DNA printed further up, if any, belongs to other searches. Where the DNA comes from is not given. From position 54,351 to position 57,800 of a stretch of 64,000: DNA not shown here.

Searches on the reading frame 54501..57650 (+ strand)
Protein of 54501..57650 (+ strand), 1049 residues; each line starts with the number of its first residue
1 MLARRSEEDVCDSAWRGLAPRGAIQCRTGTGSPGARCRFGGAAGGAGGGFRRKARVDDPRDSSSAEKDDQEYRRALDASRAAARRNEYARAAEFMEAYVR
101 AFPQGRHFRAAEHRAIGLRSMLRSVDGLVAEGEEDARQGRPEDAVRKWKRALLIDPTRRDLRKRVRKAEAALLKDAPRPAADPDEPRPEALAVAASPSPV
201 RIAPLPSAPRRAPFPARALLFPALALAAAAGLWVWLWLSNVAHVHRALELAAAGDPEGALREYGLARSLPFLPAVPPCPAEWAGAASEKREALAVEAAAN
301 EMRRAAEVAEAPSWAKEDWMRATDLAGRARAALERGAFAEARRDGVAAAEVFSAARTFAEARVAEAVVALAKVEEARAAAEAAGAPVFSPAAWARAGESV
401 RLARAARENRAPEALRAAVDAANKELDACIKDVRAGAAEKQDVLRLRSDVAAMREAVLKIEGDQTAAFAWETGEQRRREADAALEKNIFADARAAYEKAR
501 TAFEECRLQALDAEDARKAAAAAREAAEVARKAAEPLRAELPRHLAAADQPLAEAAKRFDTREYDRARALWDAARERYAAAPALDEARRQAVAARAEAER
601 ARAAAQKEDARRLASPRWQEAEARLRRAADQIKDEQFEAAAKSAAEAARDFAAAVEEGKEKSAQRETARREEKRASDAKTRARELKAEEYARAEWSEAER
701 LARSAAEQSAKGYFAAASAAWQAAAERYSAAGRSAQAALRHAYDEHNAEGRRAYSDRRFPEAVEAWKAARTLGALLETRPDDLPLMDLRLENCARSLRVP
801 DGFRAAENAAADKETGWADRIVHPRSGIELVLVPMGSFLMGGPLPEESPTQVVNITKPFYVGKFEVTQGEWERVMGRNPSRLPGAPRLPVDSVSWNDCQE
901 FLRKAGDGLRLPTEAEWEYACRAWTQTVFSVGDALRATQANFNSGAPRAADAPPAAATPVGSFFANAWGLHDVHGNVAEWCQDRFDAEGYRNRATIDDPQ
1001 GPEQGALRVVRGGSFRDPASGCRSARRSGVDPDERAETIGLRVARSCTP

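Call 8: search_protein_families(library=pfam, proteins=[window:54501-57650:+], max_evalue=0.001)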
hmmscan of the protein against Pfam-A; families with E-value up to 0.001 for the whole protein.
window:54501-57650:+ (1049 aa): 1 family
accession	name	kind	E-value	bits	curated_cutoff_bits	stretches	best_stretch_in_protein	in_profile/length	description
PF03781.23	FGE-sulfatase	-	3.6e-43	148.5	23.3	1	829-1045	4-255/255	Sulfatase-modifying factor enzyme 1-like domain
